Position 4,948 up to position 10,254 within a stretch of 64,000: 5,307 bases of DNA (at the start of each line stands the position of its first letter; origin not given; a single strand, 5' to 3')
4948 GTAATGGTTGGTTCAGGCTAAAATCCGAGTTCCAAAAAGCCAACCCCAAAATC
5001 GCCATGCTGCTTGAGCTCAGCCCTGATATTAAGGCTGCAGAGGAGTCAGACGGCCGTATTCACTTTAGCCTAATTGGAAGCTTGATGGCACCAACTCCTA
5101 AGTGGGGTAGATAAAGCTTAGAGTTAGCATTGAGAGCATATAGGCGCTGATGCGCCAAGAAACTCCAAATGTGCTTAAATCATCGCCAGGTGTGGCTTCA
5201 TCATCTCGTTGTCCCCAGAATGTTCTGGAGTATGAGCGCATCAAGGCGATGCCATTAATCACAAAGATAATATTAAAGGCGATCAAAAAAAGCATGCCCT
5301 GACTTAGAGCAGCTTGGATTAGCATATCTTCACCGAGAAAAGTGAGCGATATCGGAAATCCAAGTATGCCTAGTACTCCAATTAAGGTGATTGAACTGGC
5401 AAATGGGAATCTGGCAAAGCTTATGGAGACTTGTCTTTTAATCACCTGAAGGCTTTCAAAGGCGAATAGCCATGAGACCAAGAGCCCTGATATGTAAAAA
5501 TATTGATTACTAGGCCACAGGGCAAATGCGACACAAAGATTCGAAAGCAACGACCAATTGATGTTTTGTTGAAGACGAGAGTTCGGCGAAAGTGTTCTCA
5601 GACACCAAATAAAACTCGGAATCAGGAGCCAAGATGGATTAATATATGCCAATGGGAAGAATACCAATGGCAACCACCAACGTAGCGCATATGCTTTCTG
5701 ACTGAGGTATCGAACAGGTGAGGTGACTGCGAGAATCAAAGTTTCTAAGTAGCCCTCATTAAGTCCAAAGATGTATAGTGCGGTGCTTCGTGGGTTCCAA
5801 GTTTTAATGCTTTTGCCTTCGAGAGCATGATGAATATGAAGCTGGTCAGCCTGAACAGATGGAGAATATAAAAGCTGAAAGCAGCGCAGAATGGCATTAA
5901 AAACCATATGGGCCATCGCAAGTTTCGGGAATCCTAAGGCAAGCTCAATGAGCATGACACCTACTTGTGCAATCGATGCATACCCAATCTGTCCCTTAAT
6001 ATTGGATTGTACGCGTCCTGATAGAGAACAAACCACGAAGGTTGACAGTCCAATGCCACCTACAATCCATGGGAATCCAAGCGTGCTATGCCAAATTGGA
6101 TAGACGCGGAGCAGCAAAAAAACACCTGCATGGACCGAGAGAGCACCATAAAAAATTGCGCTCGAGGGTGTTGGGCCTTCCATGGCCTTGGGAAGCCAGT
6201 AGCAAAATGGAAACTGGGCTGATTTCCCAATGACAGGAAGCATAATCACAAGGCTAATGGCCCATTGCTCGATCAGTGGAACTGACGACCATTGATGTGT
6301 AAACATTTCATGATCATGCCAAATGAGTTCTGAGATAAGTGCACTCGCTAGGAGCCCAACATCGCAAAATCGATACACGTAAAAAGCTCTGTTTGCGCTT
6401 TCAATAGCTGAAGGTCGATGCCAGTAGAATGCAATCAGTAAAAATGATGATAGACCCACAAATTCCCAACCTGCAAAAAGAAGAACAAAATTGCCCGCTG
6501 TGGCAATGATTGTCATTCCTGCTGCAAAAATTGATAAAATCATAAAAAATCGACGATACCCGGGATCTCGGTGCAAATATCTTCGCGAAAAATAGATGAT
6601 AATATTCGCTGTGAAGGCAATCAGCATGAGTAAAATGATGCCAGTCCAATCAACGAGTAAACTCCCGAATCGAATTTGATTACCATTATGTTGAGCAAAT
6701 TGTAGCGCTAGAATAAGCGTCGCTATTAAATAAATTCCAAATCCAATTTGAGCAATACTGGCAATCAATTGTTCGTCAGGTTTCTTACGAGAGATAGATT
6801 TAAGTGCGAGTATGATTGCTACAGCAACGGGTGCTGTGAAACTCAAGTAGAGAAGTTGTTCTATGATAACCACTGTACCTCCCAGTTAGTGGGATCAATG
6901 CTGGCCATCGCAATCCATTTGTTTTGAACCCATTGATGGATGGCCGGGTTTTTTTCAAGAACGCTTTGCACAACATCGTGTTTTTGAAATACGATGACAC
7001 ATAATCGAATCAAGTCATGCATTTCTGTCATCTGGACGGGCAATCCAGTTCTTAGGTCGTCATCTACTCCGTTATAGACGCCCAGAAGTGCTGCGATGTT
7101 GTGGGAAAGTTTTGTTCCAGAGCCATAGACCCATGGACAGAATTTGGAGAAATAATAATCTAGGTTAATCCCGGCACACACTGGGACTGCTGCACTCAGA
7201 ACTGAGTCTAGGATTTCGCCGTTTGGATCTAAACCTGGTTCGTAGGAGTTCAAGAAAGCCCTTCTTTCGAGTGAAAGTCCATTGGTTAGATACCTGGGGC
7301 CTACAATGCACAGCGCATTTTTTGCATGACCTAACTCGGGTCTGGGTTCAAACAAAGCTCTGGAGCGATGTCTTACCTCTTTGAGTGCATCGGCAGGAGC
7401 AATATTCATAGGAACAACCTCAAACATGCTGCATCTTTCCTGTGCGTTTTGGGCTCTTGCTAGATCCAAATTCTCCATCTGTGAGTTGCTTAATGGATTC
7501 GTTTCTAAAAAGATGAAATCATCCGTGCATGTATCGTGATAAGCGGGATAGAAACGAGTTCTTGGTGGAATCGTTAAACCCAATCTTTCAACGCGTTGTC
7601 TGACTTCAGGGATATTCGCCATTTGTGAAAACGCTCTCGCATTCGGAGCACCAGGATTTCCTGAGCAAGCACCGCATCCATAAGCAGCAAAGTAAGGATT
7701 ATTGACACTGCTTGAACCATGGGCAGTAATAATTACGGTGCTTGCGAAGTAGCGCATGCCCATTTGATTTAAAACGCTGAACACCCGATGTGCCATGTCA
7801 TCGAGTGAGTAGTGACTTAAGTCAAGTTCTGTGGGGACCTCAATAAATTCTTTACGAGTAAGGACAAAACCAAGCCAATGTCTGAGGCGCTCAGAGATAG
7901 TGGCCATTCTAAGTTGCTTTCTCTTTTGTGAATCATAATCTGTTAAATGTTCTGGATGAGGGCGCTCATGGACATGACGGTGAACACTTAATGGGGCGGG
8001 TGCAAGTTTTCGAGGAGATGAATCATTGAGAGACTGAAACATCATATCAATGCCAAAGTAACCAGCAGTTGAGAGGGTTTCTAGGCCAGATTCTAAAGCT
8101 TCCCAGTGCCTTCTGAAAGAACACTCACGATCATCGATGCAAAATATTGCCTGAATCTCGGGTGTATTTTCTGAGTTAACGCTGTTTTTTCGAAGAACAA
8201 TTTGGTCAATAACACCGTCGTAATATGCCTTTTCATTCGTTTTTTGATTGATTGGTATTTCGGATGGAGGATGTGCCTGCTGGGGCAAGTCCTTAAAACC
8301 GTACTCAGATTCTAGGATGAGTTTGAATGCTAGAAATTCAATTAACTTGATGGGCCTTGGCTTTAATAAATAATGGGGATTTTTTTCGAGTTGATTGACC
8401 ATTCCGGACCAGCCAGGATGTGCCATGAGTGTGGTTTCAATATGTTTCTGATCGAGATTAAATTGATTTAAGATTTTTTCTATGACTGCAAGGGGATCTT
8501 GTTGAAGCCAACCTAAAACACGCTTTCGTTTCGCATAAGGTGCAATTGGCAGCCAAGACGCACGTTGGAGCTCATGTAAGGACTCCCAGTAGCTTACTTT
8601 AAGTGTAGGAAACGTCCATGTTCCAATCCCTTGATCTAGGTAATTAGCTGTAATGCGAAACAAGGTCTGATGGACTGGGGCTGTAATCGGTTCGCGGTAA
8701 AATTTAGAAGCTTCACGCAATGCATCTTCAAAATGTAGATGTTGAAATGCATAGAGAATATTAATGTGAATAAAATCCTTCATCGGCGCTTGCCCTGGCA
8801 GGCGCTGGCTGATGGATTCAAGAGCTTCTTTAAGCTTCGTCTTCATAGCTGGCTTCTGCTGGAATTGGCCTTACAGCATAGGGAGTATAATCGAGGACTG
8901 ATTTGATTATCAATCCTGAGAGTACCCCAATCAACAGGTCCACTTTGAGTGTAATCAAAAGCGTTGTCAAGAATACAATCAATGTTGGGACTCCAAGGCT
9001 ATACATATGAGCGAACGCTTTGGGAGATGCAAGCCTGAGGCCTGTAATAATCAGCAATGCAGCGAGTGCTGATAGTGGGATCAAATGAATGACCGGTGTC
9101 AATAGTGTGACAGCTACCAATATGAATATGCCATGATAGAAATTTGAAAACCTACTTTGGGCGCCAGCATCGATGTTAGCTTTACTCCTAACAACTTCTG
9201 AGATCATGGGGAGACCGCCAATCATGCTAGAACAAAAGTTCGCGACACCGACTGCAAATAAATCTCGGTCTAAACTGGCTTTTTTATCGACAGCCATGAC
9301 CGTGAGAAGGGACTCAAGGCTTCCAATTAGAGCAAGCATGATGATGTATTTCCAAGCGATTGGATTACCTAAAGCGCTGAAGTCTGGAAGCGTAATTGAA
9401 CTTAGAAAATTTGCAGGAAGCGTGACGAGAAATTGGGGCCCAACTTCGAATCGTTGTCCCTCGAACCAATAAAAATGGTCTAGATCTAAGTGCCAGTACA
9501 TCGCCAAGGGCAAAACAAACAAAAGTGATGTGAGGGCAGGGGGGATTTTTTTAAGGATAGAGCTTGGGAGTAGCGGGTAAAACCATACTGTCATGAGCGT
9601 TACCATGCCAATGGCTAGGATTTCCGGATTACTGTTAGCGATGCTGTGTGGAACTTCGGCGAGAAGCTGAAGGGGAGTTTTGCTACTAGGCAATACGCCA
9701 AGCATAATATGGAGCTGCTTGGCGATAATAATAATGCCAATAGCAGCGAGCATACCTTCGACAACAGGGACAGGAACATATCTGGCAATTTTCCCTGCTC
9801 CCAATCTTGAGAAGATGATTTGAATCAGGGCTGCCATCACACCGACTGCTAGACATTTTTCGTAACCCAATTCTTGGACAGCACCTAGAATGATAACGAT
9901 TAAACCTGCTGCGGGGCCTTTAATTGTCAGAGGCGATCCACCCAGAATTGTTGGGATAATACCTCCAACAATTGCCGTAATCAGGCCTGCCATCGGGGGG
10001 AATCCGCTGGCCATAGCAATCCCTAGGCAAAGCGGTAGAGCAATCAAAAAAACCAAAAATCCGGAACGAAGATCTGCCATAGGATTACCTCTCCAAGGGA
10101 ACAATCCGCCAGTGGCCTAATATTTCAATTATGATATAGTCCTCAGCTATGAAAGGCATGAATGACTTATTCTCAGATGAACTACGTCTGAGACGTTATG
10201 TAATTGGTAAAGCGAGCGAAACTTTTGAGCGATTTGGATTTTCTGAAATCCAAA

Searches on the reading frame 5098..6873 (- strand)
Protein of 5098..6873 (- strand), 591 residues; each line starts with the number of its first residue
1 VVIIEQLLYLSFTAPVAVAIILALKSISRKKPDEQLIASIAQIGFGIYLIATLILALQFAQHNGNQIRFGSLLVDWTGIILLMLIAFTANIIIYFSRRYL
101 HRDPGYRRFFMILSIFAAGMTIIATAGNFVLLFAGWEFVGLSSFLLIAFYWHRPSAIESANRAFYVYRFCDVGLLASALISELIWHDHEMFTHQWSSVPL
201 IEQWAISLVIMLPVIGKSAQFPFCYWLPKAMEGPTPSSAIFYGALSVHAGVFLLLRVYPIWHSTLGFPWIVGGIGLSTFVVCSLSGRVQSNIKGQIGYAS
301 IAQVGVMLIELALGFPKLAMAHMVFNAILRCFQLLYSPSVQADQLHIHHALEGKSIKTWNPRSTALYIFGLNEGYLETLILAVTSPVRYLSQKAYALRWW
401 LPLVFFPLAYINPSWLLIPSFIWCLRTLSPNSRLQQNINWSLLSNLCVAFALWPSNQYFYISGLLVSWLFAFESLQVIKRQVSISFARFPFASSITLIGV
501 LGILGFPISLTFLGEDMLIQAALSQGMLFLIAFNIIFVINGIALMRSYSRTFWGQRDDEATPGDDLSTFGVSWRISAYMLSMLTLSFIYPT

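Call 62: search_protein_families(library=ncbifam, proteins=[window:5098-6873:-], max_evalue=0.001)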
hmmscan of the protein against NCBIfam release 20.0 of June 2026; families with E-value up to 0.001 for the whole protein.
window:5098-6873:- (591 aa): 43 families (the best 25 are shown)
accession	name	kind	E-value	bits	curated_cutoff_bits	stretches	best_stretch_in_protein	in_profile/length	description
NF005141.0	PRK06590.1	equivalog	4.2e-59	201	556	1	6-339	3-349/615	NADH-quinone oxidoreductase subunit L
TIGR01974.1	NDH_I_L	subfamily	3.7e-56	191.3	407.5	1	58-340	65-354/630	NADH-quinone oxidoreductase subunit L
NF005626.0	PRK07376.1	equivalog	3.7e-46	157.7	963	1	56-340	72-363/675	NAD(P)H-quinone oxidoreductase subunit 5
NF009288.0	PRK12648.1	equivalog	4.3e-44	150.9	1104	1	71-325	71-327/954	monovalent cation/H+ antiporter subunit A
NF006029.0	PRK08168.1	equivalog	6.1e-41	141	380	1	3-357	3-355/520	NADH-quinone oxidoreductase subunit L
TIGR00940.1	2a6301s01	subfamily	8e-40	136.9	920.45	1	72-318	71-320/793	monovalent cation:proton antiporter subunit A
NF009287.0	PRK12647.1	equivalog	2.4e-39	135.5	937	1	71-325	71-328/773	putative monovalent cation/H+ antiporter subunit A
NF009285.0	PRK12645.1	equivalog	4.2e-36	124.5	1028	1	72-315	74-321/804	Na+/H+ antiporter subunit A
NF005097.0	PRK06525.1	equivalog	3.4e-35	121.7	430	1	6-315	3-320/480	hydrogenase 4 subunit D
NF009290.0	PRK12650.1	equivalog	1.6e-32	112.4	980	1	62-322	68-328/966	DUF4040 family protein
NF040617.1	F420_dehyd_FpoL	exception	1.4e-31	110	1050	2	206-315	233-342/669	F420H2 dehydrogenase subunit FpoL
NF009286.0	PRK12646.1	equivalog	2.1e-31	109.2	1063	1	7-314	3-320/800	DUF4040 family protein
NF005633.0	PRK07390.1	subfamily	2.3e-31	109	676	1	79-344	95-360/613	NAD(P)H-quinone oxidoreductase subunit F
NF009289.0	PRK12649.1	equivalog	3.8e-30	104.9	1117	1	74-309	78-319/789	putative monovalent cation/H+ antiporter subunit A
NF009284.0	PRK12644.1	equivalog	1.9e-29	102.4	962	1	78-324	77-323/975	Na+/H+ antiporter subunit A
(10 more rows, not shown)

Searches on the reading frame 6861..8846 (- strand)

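Call 62: search_protein_families(library=ncbifam, proteins=[window:6861-8846:-], max_evalue=0.001)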
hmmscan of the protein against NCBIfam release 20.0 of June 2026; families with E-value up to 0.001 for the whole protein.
window:6861-8846:- (661 aa): 0 families

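Call 103: search_protein_families(library=pfam, proteins=[window:6861-8846:-], max_evalue=0.00001)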
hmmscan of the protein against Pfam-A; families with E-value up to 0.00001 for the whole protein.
window:6861-8846:- (661 aa): 1 family
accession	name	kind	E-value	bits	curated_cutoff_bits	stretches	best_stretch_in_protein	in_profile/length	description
PF10070.14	DabA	-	4.2e-165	551.6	25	2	345-645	439-747/747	Probable inorganic carbon transporter subunit DabA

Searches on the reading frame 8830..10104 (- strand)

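Call 62: search_protein_families(library=ncbifam, proteins=[window:8830-10104:-], max_evalue=0.001)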
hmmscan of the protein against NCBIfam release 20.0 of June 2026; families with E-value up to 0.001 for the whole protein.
window:8830-10104:- (424 aa): 3 families
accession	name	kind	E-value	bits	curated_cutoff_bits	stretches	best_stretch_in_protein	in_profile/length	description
NF008660.1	PRK11660.1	equivalog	1e-44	152.9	614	1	10-404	31-440/572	C4-dicarboxylic acid transporter DauA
TIGR00815.1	sulP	subfamily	5.6e-41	140.6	380.45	1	10-400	16-416/565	sulfate permease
NF050096.1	BicarbTportBicA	equivalog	3.2e-30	105.2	880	1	10-404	14-403/547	bicarbonate transporter BicA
